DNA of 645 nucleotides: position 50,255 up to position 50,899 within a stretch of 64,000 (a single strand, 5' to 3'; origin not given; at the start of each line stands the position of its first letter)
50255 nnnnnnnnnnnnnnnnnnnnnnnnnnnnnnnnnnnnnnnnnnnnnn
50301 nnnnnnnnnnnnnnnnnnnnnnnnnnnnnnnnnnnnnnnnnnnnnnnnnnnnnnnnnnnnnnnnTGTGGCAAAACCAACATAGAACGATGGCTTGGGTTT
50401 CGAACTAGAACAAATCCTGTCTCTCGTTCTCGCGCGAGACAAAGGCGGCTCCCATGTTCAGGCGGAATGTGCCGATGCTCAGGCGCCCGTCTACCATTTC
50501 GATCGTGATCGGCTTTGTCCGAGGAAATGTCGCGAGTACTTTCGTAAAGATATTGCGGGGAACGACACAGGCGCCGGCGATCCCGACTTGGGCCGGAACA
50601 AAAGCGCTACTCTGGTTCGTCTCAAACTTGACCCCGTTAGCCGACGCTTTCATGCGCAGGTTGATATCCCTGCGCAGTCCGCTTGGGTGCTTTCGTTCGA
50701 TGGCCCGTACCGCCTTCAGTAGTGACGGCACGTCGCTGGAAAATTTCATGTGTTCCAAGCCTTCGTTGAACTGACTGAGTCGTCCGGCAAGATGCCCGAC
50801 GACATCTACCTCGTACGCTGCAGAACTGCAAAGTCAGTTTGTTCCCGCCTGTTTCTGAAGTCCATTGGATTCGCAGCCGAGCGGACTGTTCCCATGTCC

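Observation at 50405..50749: Mini sliding-clamp domain ending in a clamp-binding-like peptide: possible replisome inhibitor or mimic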

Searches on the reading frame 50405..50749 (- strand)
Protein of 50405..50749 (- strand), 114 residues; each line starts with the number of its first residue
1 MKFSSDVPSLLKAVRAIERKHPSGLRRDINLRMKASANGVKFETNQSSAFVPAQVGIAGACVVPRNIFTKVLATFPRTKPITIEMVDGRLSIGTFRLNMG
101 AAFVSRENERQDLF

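Call 3: search_protein_families(library=pfam, proteins=[window:50405-50749:-], max_evalue=1)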
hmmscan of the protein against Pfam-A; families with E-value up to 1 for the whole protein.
window:50405-50749:- (114 aa): 0 families

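Call 4: search_solved_structures(query=window:50408-50749:-, max_evalue=10, show_alignments=3)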
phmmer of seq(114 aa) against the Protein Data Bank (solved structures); distinct sequences matched with E-value up to 10: 1.
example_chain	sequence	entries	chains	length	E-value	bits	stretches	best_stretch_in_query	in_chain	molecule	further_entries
11hr_A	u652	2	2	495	1.5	12.4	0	4-53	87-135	IscB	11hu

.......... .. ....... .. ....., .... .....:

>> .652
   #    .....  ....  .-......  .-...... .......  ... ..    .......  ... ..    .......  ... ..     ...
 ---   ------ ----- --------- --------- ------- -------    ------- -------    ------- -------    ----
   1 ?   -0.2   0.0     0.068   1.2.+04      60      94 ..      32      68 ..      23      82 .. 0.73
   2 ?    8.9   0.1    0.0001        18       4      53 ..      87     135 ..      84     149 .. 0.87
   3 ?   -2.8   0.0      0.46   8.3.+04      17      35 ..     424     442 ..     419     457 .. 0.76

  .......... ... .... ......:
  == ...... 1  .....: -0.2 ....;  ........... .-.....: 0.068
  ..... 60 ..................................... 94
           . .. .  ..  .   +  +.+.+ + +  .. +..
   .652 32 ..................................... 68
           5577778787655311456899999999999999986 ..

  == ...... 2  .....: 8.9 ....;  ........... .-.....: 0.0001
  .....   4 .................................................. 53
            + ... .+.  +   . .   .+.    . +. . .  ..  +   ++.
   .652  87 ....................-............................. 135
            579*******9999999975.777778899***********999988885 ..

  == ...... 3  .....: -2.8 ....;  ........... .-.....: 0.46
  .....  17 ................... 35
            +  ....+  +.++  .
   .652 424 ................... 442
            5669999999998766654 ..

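Call 5: find_homologous_proteins(query=window:50408-50749:-, max_evalue=0.01)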
Query seq(114 aa) (114 aa): 3 proteins with E <= 0.01 among 7 candidates.
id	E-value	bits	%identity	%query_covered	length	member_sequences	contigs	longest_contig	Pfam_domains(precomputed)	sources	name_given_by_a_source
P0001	9.7e-67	239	100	100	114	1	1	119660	-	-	-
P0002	2.6e-33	132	63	95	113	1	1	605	-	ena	-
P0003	1.2e-32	130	62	96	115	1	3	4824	-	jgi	jgi:hypothetical protein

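Call 6: search_protein_families(library=ncbifam, proteins=[window:50405-50749:-], max_evalue=1)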
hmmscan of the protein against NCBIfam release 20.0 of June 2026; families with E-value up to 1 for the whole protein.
window:50405-50749:- (114 aa): 0 families

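Call 18: search_protein_representatives(alignment_id=A1)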
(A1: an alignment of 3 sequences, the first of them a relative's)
Query: 3 sequences, 114 profile positions. Proteins with E-value up to 0.001 (for the whole library): 50; up to 1e-10: 12; up to 1e-30: 2. The best 50 are listed.
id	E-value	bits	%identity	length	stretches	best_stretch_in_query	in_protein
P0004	9.1e-56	203.1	-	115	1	1-113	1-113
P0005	4.8e-41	155.6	-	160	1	1-111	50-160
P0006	6.0e-29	116.6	-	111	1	9-109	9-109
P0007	2.5e-28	114.6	-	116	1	1-100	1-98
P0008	6.9e-26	106.7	-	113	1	1-104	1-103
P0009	5.1e-23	97.5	-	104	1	11-99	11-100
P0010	6.7e-16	74.6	-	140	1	1-103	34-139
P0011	1.4e-15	73.5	-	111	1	1-111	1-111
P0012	3.2e-13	65.9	-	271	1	1-104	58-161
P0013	2.2e-11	60.0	-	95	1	1-75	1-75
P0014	3.1e-11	59.5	-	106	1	1-105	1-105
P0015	1.0e-10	57.9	-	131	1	1-100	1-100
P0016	3.0e-10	56.3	-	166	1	1-77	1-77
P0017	7.3e-10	55.1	-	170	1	1-100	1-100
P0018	8.7e-10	54.9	-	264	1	1-98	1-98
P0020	3.8e-09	52.8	-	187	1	1-101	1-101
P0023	1.1e-08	51.4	-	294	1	1-99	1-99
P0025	7.5e-08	48.6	-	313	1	1-98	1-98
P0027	8.3e-08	48.5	-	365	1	1-100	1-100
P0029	8.6e-08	48.4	-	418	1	1-100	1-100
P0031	1.7e-07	47.4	-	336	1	1-100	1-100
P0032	3.6e-07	46.4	-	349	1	1-99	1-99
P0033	3.8e-07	46.4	-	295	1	1-100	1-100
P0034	6.5e-07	45.6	-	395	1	1-99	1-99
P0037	2.3e-06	43.8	-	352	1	5-102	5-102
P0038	2.5e-06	43.7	-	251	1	1-101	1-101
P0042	5.2e-06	42.7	-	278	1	11-101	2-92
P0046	7.0e-05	39.0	-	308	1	1-95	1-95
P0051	5.6e-04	36.1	-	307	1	2-100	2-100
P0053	7.7e-04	35.7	-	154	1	1-92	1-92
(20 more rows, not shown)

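Call 19: search_protein_families(library=pfam, proteins=[P0029, P0034, P0027, P0037, P0032, P0031, P0025, P0046, P0051, P0012], max_evalue=0.1)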
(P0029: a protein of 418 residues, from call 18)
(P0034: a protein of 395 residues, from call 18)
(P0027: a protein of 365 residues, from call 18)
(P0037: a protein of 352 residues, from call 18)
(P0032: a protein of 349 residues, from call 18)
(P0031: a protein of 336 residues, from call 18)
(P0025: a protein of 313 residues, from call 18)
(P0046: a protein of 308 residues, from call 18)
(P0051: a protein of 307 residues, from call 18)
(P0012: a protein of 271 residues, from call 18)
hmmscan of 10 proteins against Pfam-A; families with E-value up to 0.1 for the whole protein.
P0029 (418 aa): 0 families

P0034 (395 aa): 0 families

P0027 (365 aa): 0 families

P0037 (352 aa): 0 families

P0032 (349 aa): 0 families

P0031 (336 aa): 1 family
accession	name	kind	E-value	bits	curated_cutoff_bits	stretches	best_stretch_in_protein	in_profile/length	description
PF04896.17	AmoC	-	0.055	13.3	26.7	1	207-266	154-216/245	Ammonia monooxygenase/methane monooxygenase, subunit C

P0025 (313 aa): 0 families

P0046 (308 aa): 0 families

P0051 (307 aa): 0 families

P0012 (271 aa): 0 families

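Call 23: search_solved_structures(query=A2, max_evalue=10, show_alignments=3)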
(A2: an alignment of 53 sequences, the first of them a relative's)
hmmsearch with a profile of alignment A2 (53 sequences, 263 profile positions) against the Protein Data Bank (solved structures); distinct sequences matched with E-value up to 10: 2.
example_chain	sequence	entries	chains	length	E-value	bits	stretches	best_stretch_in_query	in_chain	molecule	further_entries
3o65_A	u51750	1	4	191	0.19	14.7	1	148-240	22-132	Putative ataxin-3-like protein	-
8gdu_A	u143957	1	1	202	2.4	11.1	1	162-215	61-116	Methyltransferase domain-containing protein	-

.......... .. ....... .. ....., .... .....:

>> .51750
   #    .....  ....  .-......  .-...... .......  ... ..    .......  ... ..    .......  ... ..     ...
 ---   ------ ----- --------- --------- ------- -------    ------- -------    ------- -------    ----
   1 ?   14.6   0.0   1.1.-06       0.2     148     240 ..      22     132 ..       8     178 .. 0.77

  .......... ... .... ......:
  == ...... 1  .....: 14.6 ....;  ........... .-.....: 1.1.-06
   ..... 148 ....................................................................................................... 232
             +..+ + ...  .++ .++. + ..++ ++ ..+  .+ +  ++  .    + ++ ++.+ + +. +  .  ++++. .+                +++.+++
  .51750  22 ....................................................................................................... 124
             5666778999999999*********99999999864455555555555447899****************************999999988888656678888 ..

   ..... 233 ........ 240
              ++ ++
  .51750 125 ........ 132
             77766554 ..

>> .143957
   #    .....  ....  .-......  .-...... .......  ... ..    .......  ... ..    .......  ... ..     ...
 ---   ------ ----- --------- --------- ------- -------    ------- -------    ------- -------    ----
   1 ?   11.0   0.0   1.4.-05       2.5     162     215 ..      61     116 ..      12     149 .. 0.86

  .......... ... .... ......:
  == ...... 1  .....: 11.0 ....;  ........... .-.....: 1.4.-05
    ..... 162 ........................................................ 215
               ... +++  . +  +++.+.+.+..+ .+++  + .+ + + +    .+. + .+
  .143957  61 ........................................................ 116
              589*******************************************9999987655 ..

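Call 25: find_encoding_contigs(protein=P0003, flank=5000)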
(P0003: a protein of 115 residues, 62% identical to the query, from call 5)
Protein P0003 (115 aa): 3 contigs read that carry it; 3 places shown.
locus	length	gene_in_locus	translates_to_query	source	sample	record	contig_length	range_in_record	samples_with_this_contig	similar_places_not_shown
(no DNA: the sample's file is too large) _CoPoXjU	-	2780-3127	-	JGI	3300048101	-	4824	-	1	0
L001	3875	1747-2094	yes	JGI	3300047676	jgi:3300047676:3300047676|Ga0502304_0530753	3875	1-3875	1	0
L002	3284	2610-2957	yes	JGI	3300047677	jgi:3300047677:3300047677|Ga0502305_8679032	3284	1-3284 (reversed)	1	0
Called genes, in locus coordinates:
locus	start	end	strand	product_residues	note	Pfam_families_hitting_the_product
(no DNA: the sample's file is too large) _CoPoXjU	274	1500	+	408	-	PF13356:Arm-DNA-bind_3, PF22022:Phage_int_M, PF00589:Phage_integrase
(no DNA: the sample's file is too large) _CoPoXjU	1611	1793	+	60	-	-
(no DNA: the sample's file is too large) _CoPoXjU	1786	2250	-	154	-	PF21984:DnaD_N, PF13730:HTH_36, PF12802:MarR_2 (weak)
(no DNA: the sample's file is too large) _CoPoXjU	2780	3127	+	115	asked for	-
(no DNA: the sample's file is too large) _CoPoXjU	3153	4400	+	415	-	PF18062:RE_AspBHI_N, PF04471:Mrr_cat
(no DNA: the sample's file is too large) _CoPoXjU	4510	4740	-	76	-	-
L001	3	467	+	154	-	PF00589:Phage_integrase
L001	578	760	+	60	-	-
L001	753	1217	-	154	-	PF21984:DnaD_N, PF13730:HTH_36, PF12802:MarR_2 (weak)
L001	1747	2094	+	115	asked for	-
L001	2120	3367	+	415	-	PF18062:RE_AspBHI_N, PF04471:Mrr_cat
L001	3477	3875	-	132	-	?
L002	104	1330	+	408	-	PF13356:Arm-DNA-bind_3, PF22022:Phage_int_M, PF00589:Phage_integrase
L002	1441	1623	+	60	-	-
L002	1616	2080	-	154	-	PF21984:DnaD_N, PF13730:HTH_36, PF12802:MarR_2 (weak)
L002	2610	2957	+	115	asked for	-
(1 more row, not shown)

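Call 26: predict_structure(alignment_id=A2)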
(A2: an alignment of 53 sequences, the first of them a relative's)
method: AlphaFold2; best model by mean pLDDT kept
length: 114 residues; sequences in the alignment: 53
mean_pLDDT: 87.2   pTM: 0.77
mean pLDDT of the five models: 87.2, 86.3, 83.9, 83.8, 82.8
residues with pLDDT >= 90: 80; 70-90: 17; 50-70: 11; < 50: 6
segments of 3 or more residues with pLDDT < 50: 109-114
pLDDT, mean of each block of 10 residues (from residue 1): 97 89 77 96 94 97 93 95 94 89 56 44
secondary structure, 60 per line:
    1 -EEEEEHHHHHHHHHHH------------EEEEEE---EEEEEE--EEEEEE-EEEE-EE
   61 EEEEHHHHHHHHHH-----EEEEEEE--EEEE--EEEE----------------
elements in order: E2-6 H7-17 E30-35 E39-44 E47-52 E54-57 E59-64 H65-74 E80-86 E89-92 E95-98

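Call 29: fold_search(model_id=the predicted structure, library=pdb)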
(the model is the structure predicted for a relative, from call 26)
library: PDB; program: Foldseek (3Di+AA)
matches with E <= 10: 821; with E <= 0.001: 174
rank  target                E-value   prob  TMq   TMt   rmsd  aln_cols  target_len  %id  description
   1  6izo_B                2.1e-06  1.00  0.65  0.23   4.7       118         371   18  Crystal structure of DNA polymerase sliding clamp from Caulobacter crescentus (released 2019-11-27)
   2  6dly_A                3.8e-06  1.00  0.69  0.23   3.2       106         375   18  Crystal structure of DNA polymerase III subunit beta from Mycobacterium marinum in complex with a natural product (released 2019-06-12)
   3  8djq_C                4.3e-06  1.00  0.70  0.23   3.3       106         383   18  Sliding-clamp-DnaE1 peptide (released 2023-01-18)
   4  8djq_B                4.8e-06  1.00  0.70  0.22   2.9       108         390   18  Sliding-clamp-DnaE1 peptide (released 2023-01-18)
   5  4tr7_B                5.7e-06  1.00  0.69  0.23   3.2       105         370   19  Crystal structure of DNA polymerase sliding clamp from Mycobaterium tuberculosis (released 2014-09-10)
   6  3rb9_B                7.2e-06  1.00  0.71  0.23   6.4       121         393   16  Crystal structure of the M. tuberculosis beta clamp (released 2012-04-04)
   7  6fvn_A                7.2e-06  1.00  0.71  0.23   6.4       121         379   17  DNA polymerase sliding clamp from Mycobacterium tuberculosis with bound P7 peptide (released 2019-04-10)
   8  8dk9_A                7.6e-06  1.00  0.70  0.22   3.3       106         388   18  Sliding-clamp-DinX peptide (released 2023-01-18)
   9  5ah4_B                7.6e-06  1.00  0.69  0.23   6.0       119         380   18  The sliding clamp of Mycobacterium smegmatis in complex with a natural product. (released 2015-06-03)
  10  6izo_A                7.6e-06  1.00  0.62  0.22   4.2       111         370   17  Crystal structure of DNA polymerase sliding clamp from Caulobacter crescentus (released 2019-11-27)
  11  5agu_B                8.5e-06  1.00  0.70  0.23   3.3       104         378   18  The sliding clamp of Mycobacterium tuberculosis in complex with a natural product. (released 2015-06-03)
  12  5ah2_D                8.5e-06  1.00  0.70  0.23   6.3       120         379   16  The sliding clamp of Mycobacterium smegmatis in complex with a natural product. (released 2015-06-03)
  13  3rb9_A                9.0e-06  1.00  0.71  0.23   6.4       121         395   16  Crystal structure of the M. tuberculosis beta clamp (released 2012-04-04)
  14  3p16_A                9.5e-06  1.00  0.70  0.23   3.2       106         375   18  Crystal structure of DNA polymerase III sliding clamp (released 2011-08-24)
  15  5wce_A                1.0e-05  1.00  0.65  0.22   3.9       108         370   20  Caulobacter crescentus pol III beta (released 2017-07-26)
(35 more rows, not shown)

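Call 33: find_related_loci(query=A1, collection=genome_contigs, flank=8000)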
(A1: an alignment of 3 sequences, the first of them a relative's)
Query A1 (114 aa) in genome_contigs; peptide patterns used: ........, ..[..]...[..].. (x = any residue, [..] = any of these).
104 stretches matched a pattern, but none encodes a relative of the query by tblastn (E <= 1e-3).

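Call 34: find_related_loci(query=A1, collection=metagenome_contigs, flank=10000)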
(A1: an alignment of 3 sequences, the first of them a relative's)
Query A1 (114 aa) in metagenome_contigs; peptide patterns used: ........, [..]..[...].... (x = any residue, [..] = any of these).
216 stretches matched a pattern, but none encodes a relative of the query by tblastn (E <= 1e-3).

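Call 35: find_related_loci(query=A1, collection=viral_contigs, flank=10000)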
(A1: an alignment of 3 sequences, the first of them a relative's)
Query A1 (114 aa) in viral_contigs; peptide patterns used: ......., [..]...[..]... (x = any residue, [..] = any of these).
42 stretches matched a pattern, but none encodes a relative of the query by tblastn (E <= 1e-3).

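Call 36: find_homologous_proteins(query=A2, max_evalue=0.001)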
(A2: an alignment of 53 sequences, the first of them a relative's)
Query A2 (53 sequences) (114 aa, profile of the alignment): 18 proteins with E <= 0.001 among 8000 candidates.
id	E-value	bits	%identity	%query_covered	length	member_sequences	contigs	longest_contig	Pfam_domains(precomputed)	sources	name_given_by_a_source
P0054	1.7e-73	266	35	87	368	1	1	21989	-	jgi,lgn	jgi:hypothetical protein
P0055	2.0e-54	203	30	85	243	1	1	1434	PF21814.3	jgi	jgi:uncharacterized protein DUF6883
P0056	8.9e-54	201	37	74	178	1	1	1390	-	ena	-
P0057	7.5e-52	195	39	94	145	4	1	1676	-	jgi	jgi:hypothetical protein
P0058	7.3e-46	175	35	83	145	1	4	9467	-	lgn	-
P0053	1.3e-42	164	26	83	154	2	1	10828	-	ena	-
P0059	1.2e-41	161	23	79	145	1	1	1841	-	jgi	-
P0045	1.5e-41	161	27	81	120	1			-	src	-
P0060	3.1e-40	157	25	81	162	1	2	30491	-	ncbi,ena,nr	ncbi:MAG: hypothetical protein EXS31_05735 [Pedosphaera sp.]|nr:hypothetical protein [Pedosphaera sp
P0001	4.6e-37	146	100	100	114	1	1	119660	-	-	-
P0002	5.1e-36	143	63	95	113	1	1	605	-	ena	-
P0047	2.3e-32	131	33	85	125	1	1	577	-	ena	-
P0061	2.1e-26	111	-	-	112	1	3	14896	-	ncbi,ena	-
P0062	8.9e-26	109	28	100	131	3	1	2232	-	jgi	-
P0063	1.5e-25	109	29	85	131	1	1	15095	-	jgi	jgi:hypothetical protein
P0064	5.3e-25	107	30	100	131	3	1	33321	-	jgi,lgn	jgi:hypothetical protein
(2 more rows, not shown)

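Call 37: find_encoding_contigs(protein=P0060, flank=8000, max_places=3)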
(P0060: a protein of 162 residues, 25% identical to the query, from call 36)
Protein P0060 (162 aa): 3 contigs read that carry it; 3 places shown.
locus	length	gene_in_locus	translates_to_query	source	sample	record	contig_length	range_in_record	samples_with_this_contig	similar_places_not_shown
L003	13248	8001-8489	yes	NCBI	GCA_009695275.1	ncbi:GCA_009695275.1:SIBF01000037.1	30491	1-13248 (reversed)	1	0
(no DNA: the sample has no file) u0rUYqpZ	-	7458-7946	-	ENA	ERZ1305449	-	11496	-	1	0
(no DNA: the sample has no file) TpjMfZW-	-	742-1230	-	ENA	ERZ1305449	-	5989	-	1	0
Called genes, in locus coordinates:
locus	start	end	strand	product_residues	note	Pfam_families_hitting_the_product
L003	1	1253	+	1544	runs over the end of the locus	PF00310:GATase_2, PF04898:Glu_syn_central, PF01645:Glu_synthase, PF01493:GXGXG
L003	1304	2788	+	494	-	PF14691:Fer4_20, PF00070:Pyr_redox (weak), PF00890:FAD_binding_2 (weak), PF01266:DAO (weak), PF03486:HI0933_like (weak), PF07992:Pyr_redox_2, PF12831:FAD_oxidored (weak), PF13450:NAD_binding_8, +3 more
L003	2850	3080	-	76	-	PF09723:Zn_ribbon_8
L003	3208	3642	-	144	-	PF02021:UPF0102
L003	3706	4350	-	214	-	PF01351:RNase_HII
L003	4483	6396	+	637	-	PF00012:HSP70, PF06723:MreB_Mbl, PF00012:HSP70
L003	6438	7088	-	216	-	PF05198:IF3_N, PF00707:IF3_C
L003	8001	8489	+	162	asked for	-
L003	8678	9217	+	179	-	-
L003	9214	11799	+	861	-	PF07679:I-set, PF13927:Ig_3, PF07679:I-set, PF13927:Ig_3, PF07679:I-set, PF13927:Ig_3, PF07679:I-set, PF13927:Ig_3, +10 more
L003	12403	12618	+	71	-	-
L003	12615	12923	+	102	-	PF05016:ParE_toxin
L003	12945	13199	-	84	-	-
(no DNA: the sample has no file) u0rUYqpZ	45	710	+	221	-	PF01493:GXGXG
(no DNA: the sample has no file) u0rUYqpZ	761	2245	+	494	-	PF14691:Fer4_20, PF00070:Pyr_redox (weak), PF00890:FAD_binding_2 (weak), PF01266:DAO (weak), PF03486:HI0933_like (weak), PF07992:Pyr_redox_2, PF12831:FAD_oxidored (weak), PF13450:NAD_binding_8, +3 more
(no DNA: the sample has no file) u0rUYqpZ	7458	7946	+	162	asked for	-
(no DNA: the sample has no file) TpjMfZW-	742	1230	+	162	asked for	-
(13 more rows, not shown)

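Call 38: find_encoding_contigs(protein=P0064, flank=8000, max_places=3)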
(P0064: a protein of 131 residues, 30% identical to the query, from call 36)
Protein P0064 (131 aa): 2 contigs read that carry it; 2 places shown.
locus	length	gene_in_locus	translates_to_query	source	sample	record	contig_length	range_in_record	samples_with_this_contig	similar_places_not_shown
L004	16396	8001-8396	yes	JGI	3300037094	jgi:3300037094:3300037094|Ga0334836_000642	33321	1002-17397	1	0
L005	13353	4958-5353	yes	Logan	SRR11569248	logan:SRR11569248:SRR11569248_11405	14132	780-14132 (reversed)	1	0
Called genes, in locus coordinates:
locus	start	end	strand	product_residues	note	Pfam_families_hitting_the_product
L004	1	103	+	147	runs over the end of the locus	-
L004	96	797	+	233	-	PF01656:CbiA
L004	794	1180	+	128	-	-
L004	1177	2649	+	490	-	PF10412:TrwB_AAD_bind, PF02534:T4SS-DNA_transf (weak), PF12696:TraG-D_C (weak)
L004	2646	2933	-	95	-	-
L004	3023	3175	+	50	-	-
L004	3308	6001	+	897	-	PF04851:ResIII, PF00270:DEAD, PF19778:RE_endonuc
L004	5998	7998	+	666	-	PF01555:N6_N4_Mtase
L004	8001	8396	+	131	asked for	-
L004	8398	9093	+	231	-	PF18755:RAMA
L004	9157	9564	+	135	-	-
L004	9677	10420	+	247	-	-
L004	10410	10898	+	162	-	-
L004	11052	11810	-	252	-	-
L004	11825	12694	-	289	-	-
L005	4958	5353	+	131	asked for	-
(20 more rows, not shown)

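Call 39: find_encoding_contigs(protein=P0054, flank=8000, max_places=3)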
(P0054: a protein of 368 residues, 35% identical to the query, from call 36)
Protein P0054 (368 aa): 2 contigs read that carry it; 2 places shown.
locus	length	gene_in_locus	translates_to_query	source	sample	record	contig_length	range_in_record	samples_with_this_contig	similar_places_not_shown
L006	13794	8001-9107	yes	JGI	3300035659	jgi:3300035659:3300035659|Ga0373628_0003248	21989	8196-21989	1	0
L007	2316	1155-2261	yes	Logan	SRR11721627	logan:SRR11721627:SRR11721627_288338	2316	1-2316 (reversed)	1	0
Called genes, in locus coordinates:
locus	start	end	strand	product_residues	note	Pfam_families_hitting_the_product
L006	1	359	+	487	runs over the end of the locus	PF00370:FGGY_N, PF02782:FGGY_C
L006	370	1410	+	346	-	PF18306:LDcluster4, PF03641:Lysine_decarbox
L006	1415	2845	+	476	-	PF00994:MoCF_biosynth, PF18146:CinA_KH, PF02464:CinA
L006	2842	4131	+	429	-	PF01180:DHO_dh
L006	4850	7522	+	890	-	PF01136:Peptidase_U32, PF12392:DUF3656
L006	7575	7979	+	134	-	PF18135:Type_ISP_C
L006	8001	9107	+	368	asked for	-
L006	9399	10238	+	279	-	PF07963:N_methyl, PF07596:SBP_bac_10 (faint)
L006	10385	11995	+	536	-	-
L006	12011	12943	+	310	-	PF03372:Exo_endo_phos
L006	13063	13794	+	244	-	?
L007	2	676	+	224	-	?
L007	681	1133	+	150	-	PF18135:Type_ISP_C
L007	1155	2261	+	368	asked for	-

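Call 41: find_encoding_contigs(protein=P0061, flank=8000, max_places=3)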
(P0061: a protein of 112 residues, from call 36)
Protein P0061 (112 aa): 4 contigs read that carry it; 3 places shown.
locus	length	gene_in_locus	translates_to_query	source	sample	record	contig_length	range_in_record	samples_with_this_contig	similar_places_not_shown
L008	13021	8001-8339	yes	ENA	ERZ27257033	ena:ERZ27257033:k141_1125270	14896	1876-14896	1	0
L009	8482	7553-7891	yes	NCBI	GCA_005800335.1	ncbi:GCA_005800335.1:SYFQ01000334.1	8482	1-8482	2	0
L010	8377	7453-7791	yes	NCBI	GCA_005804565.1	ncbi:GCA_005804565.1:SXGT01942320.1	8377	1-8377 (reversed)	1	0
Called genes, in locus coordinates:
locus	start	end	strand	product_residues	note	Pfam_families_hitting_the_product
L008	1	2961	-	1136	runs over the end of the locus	PF07494:Reg_prop (faint), PF00512:HisKA, PF02518:HATPase_c, PF00072:Response_reg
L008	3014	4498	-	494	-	PF13620:CarboxypepD_reg (faint), PF07494:Reg_prop (faint)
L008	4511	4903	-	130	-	PF13385:Laminin_G_3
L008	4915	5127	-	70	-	PF07927:HicA_toxin (weak)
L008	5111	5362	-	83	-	PF21748:UPF0150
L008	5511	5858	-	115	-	PF01909:NTP_transf_2, PF18765:Polbeta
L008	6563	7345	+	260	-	PF01186:Lysyl_oxidase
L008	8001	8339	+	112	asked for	-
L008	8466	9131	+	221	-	PF12161:HsdM_N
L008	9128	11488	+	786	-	PF00270:DEAD, PF04851:ResIII, PF18766:SWI2_SNF2, PF00271:Helicase_C (weak), PF08463:EcoEI_R_C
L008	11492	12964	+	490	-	PF12161:HsdM_N, PF02384:N6_Mtase, PF01170:UPF0020, PF20473:MmeI_Mtase (faint), PF07669:Eco57I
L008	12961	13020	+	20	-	?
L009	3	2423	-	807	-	?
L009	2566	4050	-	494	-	PF13620:CarboxypepD_reg (faint), PF07494:Reg_prop (faint)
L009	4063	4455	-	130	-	PF13385:Laminin_G_3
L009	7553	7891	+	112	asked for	-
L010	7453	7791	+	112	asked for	-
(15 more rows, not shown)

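Call 42: find_encoding_contigs(protein=P0063, flank=8000, max_places=3)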
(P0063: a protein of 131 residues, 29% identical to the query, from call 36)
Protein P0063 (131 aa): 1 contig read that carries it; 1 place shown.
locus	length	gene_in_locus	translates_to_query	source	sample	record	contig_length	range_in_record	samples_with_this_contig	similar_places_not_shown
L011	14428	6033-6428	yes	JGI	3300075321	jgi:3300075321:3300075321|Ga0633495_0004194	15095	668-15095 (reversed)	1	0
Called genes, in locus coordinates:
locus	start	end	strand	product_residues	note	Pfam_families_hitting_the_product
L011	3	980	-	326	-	?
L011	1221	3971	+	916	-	PF04851:ResIII, PF00270:DEAD, PF19778:RE_endonuc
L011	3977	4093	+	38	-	-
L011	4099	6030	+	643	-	PF01555:N6_N4_Mtase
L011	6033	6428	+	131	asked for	-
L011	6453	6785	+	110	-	-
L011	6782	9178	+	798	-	PF13091:PLDc_2 (faint)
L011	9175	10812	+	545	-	-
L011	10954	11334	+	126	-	-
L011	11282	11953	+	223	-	-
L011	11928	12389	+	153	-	PF02556:SecB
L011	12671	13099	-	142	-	PF02586:SRAP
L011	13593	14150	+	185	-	-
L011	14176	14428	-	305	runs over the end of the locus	?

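Call 43: search_protein_families(library=padloc, alignment_id=A2, max_evalue=0.01)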
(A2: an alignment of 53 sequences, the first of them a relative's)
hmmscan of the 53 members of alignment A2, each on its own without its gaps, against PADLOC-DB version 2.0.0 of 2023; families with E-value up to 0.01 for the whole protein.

A. member 1, P0001 (114 aa): 0 families

B. families by the number of members that match (of 53 scanned): 0 families

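Call 44: search_protein_families(library=phrogs, alignment_id=A2, max_evalue=0.01)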
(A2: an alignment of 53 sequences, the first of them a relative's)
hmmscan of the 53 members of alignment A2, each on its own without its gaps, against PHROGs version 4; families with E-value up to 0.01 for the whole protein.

A. member 1, P0001 (114 aa): 0 families

B. families by the number of members that match (of 53 scanned): 4 families
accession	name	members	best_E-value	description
phrog_947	-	14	1.9e-08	DNA polymerase processivity factor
phrog_15404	-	1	0.003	-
phrog_3322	-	1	0.0045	endonuclease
phrog_334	-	1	0.0081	major head protein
